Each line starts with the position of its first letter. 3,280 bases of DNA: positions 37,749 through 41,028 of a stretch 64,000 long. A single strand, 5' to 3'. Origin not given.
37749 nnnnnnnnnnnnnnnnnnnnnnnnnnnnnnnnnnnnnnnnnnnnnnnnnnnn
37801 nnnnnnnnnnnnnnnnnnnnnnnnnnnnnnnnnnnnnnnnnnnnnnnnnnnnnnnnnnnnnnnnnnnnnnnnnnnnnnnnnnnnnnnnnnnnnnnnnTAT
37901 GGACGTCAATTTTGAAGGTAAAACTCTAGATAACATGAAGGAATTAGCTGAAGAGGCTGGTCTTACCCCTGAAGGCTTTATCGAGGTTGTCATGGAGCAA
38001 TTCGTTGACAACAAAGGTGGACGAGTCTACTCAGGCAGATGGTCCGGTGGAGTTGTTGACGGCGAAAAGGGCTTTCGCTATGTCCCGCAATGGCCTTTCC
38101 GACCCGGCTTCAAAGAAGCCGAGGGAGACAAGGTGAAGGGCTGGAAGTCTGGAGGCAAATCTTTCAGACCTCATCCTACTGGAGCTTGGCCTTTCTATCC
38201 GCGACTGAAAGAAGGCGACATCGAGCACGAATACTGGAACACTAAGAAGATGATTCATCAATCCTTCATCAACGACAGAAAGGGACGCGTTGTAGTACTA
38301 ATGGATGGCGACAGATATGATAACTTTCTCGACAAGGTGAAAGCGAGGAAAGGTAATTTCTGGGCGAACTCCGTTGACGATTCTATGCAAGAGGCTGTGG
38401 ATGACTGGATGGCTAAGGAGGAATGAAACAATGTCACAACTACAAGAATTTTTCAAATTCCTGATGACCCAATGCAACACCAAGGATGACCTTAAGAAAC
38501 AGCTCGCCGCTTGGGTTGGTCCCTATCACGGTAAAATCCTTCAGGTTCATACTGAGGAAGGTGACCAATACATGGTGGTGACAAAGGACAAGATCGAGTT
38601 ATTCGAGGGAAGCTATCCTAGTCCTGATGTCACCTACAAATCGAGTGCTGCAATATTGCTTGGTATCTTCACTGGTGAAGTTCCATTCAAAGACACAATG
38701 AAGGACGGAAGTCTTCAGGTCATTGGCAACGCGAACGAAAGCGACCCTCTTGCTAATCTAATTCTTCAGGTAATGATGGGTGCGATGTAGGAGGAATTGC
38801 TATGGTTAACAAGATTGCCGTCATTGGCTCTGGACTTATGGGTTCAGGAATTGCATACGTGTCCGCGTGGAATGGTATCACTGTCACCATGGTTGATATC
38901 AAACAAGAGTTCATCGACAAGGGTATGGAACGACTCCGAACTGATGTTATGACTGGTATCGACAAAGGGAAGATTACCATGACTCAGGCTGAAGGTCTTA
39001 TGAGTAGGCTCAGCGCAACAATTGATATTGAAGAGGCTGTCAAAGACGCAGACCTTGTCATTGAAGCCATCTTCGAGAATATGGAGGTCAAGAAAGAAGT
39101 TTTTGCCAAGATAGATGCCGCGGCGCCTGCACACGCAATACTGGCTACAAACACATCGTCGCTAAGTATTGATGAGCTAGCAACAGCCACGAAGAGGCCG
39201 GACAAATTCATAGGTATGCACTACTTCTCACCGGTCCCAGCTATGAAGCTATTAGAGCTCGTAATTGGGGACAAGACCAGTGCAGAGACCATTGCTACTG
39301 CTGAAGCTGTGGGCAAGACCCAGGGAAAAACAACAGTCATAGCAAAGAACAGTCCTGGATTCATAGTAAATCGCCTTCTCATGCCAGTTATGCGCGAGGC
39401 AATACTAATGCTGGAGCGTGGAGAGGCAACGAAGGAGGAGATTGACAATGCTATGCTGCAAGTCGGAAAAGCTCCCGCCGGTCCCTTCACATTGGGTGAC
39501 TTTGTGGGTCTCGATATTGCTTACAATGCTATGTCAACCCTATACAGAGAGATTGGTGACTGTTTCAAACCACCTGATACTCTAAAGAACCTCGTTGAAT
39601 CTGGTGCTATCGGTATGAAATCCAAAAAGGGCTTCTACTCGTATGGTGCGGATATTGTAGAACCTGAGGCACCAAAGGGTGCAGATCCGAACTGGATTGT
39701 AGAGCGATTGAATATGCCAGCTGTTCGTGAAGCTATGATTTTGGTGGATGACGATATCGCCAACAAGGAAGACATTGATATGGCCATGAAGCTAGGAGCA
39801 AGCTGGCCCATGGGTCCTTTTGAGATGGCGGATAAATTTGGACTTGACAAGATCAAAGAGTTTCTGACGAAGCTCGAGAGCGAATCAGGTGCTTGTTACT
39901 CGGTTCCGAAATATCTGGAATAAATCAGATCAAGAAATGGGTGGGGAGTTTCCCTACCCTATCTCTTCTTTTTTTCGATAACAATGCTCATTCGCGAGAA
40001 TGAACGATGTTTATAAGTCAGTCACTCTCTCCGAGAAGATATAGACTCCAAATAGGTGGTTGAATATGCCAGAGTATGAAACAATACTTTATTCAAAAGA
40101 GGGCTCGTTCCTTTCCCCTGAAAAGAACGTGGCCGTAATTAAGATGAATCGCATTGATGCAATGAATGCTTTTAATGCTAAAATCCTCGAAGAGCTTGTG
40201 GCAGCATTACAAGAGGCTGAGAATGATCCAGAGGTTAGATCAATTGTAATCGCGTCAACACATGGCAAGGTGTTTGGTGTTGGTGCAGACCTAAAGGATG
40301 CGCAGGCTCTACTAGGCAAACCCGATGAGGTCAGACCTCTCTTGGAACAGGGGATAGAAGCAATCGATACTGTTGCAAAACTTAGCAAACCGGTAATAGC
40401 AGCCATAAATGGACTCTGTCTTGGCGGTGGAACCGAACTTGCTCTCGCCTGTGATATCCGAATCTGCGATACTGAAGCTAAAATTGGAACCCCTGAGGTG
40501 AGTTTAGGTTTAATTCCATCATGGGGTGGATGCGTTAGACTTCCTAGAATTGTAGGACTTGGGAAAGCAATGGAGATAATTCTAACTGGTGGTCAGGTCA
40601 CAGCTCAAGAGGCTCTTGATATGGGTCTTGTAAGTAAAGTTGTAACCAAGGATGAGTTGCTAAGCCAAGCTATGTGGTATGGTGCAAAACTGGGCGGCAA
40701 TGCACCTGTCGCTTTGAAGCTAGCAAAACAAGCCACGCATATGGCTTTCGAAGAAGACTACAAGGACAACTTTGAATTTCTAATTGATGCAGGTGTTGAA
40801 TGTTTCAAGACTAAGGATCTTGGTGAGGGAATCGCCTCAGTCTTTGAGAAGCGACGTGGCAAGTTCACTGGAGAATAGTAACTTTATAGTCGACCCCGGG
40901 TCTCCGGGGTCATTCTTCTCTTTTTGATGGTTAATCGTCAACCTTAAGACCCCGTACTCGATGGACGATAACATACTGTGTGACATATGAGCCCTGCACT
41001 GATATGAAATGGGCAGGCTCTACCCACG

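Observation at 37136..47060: Two paralogous beta-oxidation-like modules, each with a nitroreductase-family flavoprotein instead of an acyl-CoA dehydrogenase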

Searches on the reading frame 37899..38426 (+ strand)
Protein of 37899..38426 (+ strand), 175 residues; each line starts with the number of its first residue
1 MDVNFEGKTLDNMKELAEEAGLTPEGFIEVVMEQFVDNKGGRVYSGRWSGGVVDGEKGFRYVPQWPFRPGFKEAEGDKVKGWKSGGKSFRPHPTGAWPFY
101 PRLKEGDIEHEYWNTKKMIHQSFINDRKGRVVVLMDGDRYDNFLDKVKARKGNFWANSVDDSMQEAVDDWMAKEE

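Call 3: search_protein_families(library=pfam, proteins=[window:37899-38426:+], max_evalue=0.01)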
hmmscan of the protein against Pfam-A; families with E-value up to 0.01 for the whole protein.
window:37899-38426:+ (175 aa): 0 families

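Call 13: search_protein_families(library=ncbifam, proteins=[window:37899-38426:+], max_evalue=0.001)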
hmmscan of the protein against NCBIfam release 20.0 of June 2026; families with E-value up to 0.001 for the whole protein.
window:37899-38426:+ (175 aa): 0 families

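Call 28: find_homologous_proteins(query=window:37899-38426:+, max_evalue=0.001)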
Query window:37899-38426:+ (175 aa): 34 proteins with E <= 0.001 among 68 candidates.
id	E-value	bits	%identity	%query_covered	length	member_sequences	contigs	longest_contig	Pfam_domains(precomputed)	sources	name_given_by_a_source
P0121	6.9e-104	364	88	100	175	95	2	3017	-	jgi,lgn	jgi:hypothetical protein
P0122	7.4e-104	363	90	100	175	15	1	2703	-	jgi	jgi:hypothetical protein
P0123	1.8e-102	359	87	100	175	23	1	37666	-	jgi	-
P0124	4.4e-99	348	85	100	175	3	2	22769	-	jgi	-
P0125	1.9e-97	343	83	100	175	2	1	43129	-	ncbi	-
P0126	2.5e-97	342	83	100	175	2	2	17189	-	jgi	jgi:hypothetical protein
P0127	5.3e-97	341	83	100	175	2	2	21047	-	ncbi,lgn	ncbi:MAG: hypothetical protein ACFFEK_08100 [Candidatus Thorarchaeota archaeon]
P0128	1.6e-96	340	82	100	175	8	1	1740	-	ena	-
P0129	3.1e-95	335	82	100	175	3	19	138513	-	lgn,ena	-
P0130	9.1e-95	334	82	100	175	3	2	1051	-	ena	-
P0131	1.3e-94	333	82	100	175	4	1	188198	-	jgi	jgi:hypothetical protein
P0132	1.7e-94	333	82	100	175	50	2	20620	-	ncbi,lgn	ncbi:MAG: hypothetical protein ACFFEX_15215 [Candidatus Thorarchaeota archaeon]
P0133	5.7e-93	328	80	100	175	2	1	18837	-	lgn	-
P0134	6.4e-93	328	79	100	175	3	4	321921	-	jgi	jgi:hypothetical protein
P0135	2.3e-91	323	77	99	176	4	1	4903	-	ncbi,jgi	ncbi:MAG: hypothetical protein ACXAEF_15255 [Candidatus Thorarchaeota archaeon]|jgi:hypothetical pro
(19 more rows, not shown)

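Call 41: search_protein_representatives(protein=window:37899-38426:+)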
Query: 175 residues. Proteins with E-value up to 0.001 (for the whole library): 32; up to 1e-10: 13; up to 1e-30: 2. The best 32 are listed.
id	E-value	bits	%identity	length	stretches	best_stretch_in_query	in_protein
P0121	2.2e-104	363.5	88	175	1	1-175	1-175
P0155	3.5e-35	137.8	65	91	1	88-175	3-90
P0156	3.2e-28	115.1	40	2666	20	94-135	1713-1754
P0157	1.4e-26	109.8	61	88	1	2-84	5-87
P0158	1.7e-21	93.2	72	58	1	118-175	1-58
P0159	1.3e-17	80.5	32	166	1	12-173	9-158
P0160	3.3e-17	79.2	43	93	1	88-175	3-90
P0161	8.7e-17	77.8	48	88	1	88-172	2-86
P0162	2.0e-13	66.8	40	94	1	88-172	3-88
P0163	2.9e-13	66.3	45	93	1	89-174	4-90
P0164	8.6e-13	64.8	36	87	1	3-82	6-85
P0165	1.4e-11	60.8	43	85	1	96-174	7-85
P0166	5.0e-11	59.0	36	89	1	88-172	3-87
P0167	1.5e-10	57.5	84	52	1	1-37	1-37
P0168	1.8e-09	53.9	35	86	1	8-84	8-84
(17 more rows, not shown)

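Call 52: predict_structure(alignment_id=A4)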
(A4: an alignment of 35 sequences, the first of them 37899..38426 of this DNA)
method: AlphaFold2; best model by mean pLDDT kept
length: 175 residues; sequences in the alignment: 35
mean_pLDDT: 78.4   pTM: 0.48
mean pLDDT of the five models: 78.4, 77.1, 76.1, 73.5, 73.3
residues with pLDDT >= 90: 52; 70-90: 69; 50-70: 43; < 50: 11
segments of 3 or more residues with pLDDT < 50: 90-100
pLDDT, mean of each block of 10 residues (from residue 1): 84 89 89 82 82 87 70 80 70 40 61 64 65 88 96 92 92 85
secondary structure, 60 per line:
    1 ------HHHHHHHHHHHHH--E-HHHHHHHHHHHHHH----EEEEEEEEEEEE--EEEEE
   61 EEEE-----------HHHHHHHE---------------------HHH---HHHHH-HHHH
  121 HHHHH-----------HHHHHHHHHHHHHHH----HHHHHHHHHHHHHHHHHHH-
elements in order: H7-19 H24-37 E42-53 E56-64 H76-82 H111-115 H117-125 H137-151 H156-174

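Call 83: search_solved_structures(query=A4, max_evalue=10)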
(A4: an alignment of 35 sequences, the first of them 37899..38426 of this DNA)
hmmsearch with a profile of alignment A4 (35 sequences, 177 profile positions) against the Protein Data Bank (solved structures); distinct sequences matched with E-value up to 10: 7.
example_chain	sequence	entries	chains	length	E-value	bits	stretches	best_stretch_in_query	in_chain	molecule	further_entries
1b01_A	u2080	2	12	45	0.0043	20.1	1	2-37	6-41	TRANSCRIPTIONAL REPRESSOR COPG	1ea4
2cpg_A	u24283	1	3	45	0.0043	20.1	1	2-37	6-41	TRANSCRIPTIONAL REPRESSOR COPG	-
3v05_A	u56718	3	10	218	0.027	17.5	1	111-143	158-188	Superantigen-like Protein | Putative uncharacterized protein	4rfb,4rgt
2k9i_A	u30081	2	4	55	0.091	15.8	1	4-39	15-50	Uncharacterized protein ORF56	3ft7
1p94_A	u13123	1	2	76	0.31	14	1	125-175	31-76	plasmid partition protein ParG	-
9euf_C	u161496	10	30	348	0.39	13.7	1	28-138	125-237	Baseplate component | ORF62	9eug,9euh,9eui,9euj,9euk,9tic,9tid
2mdv_A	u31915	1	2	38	0.87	12.6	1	3-35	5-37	Designed protein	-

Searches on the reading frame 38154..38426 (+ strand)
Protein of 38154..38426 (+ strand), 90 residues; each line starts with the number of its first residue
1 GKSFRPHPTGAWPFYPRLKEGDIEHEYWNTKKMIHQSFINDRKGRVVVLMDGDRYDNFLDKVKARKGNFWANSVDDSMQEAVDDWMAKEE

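Call 90: search_protein_families(library=pfam, proteins=[window:38154-38426:+], max_evalue=1)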
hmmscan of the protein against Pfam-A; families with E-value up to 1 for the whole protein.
window:38154-38426:+ (90 aa): 1 family
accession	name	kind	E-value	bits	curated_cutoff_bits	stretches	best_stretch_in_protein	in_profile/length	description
PF20005.5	fvmX7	-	0.049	13.1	24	1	40-86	370-416/421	FtsH ternary system domain X7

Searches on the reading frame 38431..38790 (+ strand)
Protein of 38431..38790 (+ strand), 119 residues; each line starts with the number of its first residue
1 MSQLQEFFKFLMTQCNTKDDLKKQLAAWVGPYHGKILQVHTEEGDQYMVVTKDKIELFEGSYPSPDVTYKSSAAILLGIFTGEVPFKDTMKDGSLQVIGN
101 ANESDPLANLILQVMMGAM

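Call 3: search_protein_families(library=pfam, proteins=[window:38431-38790:+], max_evalue=0.01)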
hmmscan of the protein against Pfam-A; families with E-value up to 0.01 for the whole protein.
window:38431-38790:+ (119 aa): 2 families
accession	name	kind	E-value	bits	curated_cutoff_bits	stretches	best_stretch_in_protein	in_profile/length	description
PF02036.22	SCP2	-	6.8e-05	23.6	21.3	1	24-107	11-96/101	SCP-2 sterol transfer family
PF14864.11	Alkyl_sulf_C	-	0.0067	17.1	27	1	63-111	65-113/125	Alkyl sulfatase C-terminal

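Call 13: search_protein_families(library=ncbifam, proteins=[window:38431-38790:+], max_evalue=0.001)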
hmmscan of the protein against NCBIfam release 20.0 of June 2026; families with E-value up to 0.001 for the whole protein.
window:38431-38790:+ (119 aa): 0 families

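Call 82: search_solved_structures(query=A7, max_evalue=1)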
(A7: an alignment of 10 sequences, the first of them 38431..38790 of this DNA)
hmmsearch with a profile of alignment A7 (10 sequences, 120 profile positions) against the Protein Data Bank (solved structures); distinct sequences matched with E-value up to 1: 17.
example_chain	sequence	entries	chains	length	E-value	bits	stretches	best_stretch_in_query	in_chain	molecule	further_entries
3cnu_A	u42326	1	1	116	3.5e-07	33.2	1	1-114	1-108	Predicted coding region AF_1534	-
3bn8_A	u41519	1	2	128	4.8e-06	29.6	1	1-114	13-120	Putative sterol carrier protein 2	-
2nbm_A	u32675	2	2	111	0.00033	23.6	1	40-114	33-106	Sterol carrier protein 2-like 2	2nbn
3bdq_A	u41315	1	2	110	0.00088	22.2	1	40-113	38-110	Sterol carrier protein 2-like 2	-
2qzt_A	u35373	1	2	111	0.00091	22.2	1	40-113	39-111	Sterol carrier protein 2-like 2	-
2jmz_A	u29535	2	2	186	0.02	17.8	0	21-47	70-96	Hypothetical protein MJ0781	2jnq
4uei_A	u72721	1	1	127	0.025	17.5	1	18-114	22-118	STEROL CARRIER PROTEIN 2/3-OXOACYL-COA THIOLASE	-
7mie_A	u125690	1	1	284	0.029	17.3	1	24-97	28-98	PlzA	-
4pdx_A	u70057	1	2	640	0.062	16.3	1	46-104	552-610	Putative alkyl/aryl-sulfatase YjcS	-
1c44_A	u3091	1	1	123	0.25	14.3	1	14-113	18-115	PROTEIN (STEROL CARRIER PROTEIN 2)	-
9m8w_A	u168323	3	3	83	0.31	14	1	26-74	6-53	ProteinMPNN-designed ubiquitin variant R4 | NMR structure ofProteinMPNN-designed ubiquitin variant R4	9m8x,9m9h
8g2z_0E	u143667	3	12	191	0.45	13.5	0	5-46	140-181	RIB22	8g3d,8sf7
8j0a_A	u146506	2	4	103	0.45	13.5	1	26-74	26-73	Ubiquitin variant R4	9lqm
2c0l_B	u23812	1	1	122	0.77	12.7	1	14-113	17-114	NONSPECIFIC LIPID-TRANSFER PROTEIN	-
1qnd_A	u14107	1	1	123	0.77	12.7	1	13-113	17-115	NONSPECIFIC LIPID-TRANSFER PROTEIN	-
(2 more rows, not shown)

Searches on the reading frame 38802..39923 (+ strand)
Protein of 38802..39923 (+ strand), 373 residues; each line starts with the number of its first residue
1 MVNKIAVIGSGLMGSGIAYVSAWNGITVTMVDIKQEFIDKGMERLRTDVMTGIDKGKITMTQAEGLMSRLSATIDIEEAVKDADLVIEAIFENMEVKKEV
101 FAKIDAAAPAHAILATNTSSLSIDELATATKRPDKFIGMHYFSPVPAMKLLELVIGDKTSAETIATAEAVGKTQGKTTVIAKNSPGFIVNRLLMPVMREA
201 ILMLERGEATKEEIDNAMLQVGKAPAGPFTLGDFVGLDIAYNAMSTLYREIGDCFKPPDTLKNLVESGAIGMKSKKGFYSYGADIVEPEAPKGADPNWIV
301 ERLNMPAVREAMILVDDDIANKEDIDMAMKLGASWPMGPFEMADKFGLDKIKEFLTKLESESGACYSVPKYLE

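Call 3: search_protein_families(library=pfam, proteins=[window:38802-39923:+], max_evalue=0.01)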
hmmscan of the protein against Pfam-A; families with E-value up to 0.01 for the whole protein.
window:38802-39923:+ (373 aa): 6 families
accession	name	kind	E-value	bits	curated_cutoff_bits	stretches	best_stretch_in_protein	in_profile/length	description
PF02737.24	3HCDH_N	-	5e-64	216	22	1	4-183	1-179/180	3-hydroxyacyl-CoA dehydrogenase, NAD binding domain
PF00725.27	3HCDH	-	7.8e-45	151.8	22.1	2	186-281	1-97/97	3-hydroxyacyl-CoA dehydrogenase, C-terminal domain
PF03721.20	UDPG_MGDP_dh_N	-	1.6e-07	31.5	27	1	4-87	2-81/187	UDP-glucose/GDP-mannose dehydrogenase family, NAD binding domain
PF01210.29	NAD_Gly3P_dh_N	-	5.9e-06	26.8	23.1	1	4-115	1-100/158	NAD-dependent glycerol-3-phosphate dehydrogenase N-terminus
PF03446.21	NAD_binding_2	-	0.00044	20.7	21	1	4-102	1-75/161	NAD binding domain of 6-phosphogluconate dehydrogenase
PF01262.27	AlaDh_PNT_C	-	0.0069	16.3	23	0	4-90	30-100/214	Alanine dehydrogenase/PNT, C-terminal domain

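Call 13: search_protein_families(library=ncbifam, proteins=[window:38802-39923:+], max_evalue=0.001)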
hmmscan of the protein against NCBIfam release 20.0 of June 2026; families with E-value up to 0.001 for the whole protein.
window:38802-39923:+ (373 aa): 24 families
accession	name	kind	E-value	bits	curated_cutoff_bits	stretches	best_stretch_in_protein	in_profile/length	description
NF004474.0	PRK05808.1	subfamily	5.1e-108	360.6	408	2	2-281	3-282/283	3-hydroxybutyryl-CoA dehydrogenase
NF006722.0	PRK09260.1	equivalog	6.6e-98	327.5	429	2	1-283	1-283/289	3-hydroxyacyl-CoA dehydrogenase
NF006124.0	PRK08268.1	subfamily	6.1e-94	315.8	508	2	2-290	7-296/507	3-hydroxyacyl-CoA dehydrogenase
NF005875.0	PRK07819.1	subfamily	2.3e-91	306.2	319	2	2-281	5-286/287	3-hydroxybutyryl-CoA dehydrogenase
NF005715.0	PRK07530.1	equivalog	1.1e-90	304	420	2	2-285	4-287/292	3-hydroxybutyryl-CoA dehydrogenase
NF008363.0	PRK11154.1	equivalog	2.3e-84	283.9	869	1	2-367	309-690/708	fatty acid oxidation complex subunit alpha FadJ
TIGR02279.1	PaaC-3OHAcCoADH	equivalog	7.2e-78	262.6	669.4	2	3-285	6-289/503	3-hydroxyacyl-CoA dehydrogenase PaaH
NF008727.0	PRK11730.1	equivalog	1e-77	262.1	870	1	2-372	313-703/717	fatty acid oxidation complex subunit alpha FadB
NF004699.0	PRK06035.1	equivalog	3.2e-74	249.7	500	2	2-276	3-280/294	3-hydroxyacyl-CoA dehydrogenase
TIGR02441.1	fa_ox_alpha_mit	equivalog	1.4e-73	248.2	964.65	1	2-319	335-668/737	fatty acid oxidation complex subunit alpha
TIGR02440.1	FadJ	equivalog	2e-71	241.3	968.45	1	2-366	304-682/699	fatty acid oxidation complex subunit alpha FadJ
NF006143.0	PRK08293.1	equivalog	3.6e-71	239.8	312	2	2-282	4-288/291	3-hydroxyacyl-CoA dehydrogenase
TIGR02437.1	FadB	equivalog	7.5e-63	213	933.55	1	2-329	313-637/714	fatty acid oxidation complex subunit alpha FadB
NF006125.0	PRK08269.1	equivalog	2.7e-58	197.6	427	2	2-283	5-298/334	3-hydroxybutyryl-CoA dehydrogenase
NF042925.1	FHMPC_DH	equivalog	4.3e-53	180.6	500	1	4-286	2-285/304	5-formyl-3-hydroxy-2-methylpyridine 4-carboxylate 5-dehydrogenase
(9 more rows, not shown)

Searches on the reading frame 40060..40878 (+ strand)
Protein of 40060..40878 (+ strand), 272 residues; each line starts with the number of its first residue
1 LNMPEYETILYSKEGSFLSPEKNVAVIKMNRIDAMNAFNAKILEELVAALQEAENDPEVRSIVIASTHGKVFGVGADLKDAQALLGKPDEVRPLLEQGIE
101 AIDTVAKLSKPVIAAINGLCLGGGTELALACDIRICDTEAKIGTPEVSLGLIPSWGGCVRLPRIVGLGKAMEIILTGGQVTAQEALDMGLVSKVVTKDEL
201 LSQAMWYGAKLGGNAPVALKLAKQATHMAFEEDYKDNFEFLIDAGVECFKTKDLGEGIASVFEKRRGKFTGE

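Call 3: search_protein_families(library=pfam, proteins=[window:40060-40878:+], max_evalue=0.01)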
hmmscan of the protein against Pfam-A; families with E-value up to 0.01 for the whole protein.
window:40060-40878:+ (272 aa): 2 families
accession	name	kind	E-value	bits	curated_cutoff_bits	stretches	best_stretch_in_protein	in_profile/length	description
PF00378.25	ECH_1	-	1.4e-63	215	27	1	21-271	3-250/251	Enoyl-CoA hydratase/isomerase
PF16113.10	ECH_2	-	4.6e-33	115.5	27.2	1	25-200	2-177/335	Enoyl-CoA hydratase/isomerase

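Call 13: search_protein_families(library=ncbifam, proteins=[window:40060-40878:+], max_evalue=0.001)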
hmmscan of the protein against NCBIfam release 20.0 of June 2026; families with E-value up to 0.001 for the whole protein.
window:40060-40878:+ (272 aa): 73 families (the best 25 are shown)
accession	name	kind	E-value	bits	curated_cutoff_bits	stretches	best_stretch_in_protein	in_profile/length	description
NF004475.0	PRK05809.1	subfamily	2.6e-66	223.8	394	1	18-270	8-258/260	short-chain-enoyl-CoA hydratase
NF051848.1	EnCoAHydtEchA19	equivalog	8.5e-64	215.6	400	1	22-271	8-257/258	enoyl-CoA hydratase EchA19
NF005802.0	PRK07657.1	equivalog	1.4e-62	211.6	363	1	20-272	10-260/260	enoyl-CoA hydratase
NF005803.0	PRK07658.1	equivalog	2.4e-61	207.4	313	1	20-271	8-256/257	enoyl-CoA hydratase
NF007239.0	PRK09674.1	equivalog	4.1e-57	193.6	371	1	18-271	8-256/257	2,3-dehydroadipyl-CoA hydratase PaaF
NF004517.0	PRK05862.1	equivalog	2.4e-55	187.8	396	1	20-270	10-255/257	enoyl-CoA hydratase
NF006007.0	PRK08138.1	subfamily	1.9e-53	181.5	355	1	20-271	14-260/261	enoyl-CoA hydratase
NF005126.0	PRK06563.1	subfamily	1.8e-52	178.3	261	1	21-271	14-262/263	crotonase/enoyl-CoA hydratase family protein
NF006566.0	PRK09076.1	subfamily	6.5e-51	173.4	286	1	21-269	12-257/260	enoyl-CoA hydratase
NF006699.0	PRK09245.1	subfamily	8.2e-51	172.8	354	1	21-271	10-265/266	crotonase/enoyl-CoA hydratase family protein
NF004857.0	PRK06210.1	equivalog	1.4e-50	172.2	341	1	21-271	16-274/275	enoyl-CoA hydratase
NF004840.0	PRK06190.1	equivalog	3.2e-50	171.2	253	1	21-247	11-234/260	enoyl-CoA hydratase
NF004781.0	PRK06127.1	subfamily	5.3e-50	170.5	291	1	20-271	17-268/269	enoyl-CoA hydratase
NF042430.2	EnCoAhydt_DpgD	equivalog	1.8e-48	165.2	400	1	21-271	4-257/258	enoyl-CoA-hydratase DpgD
NF006100.0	PRK08252.1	subfamily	2.3e-48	165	282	1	21-272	10-254/254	crotonase/enoyl-CoA hydratase family protein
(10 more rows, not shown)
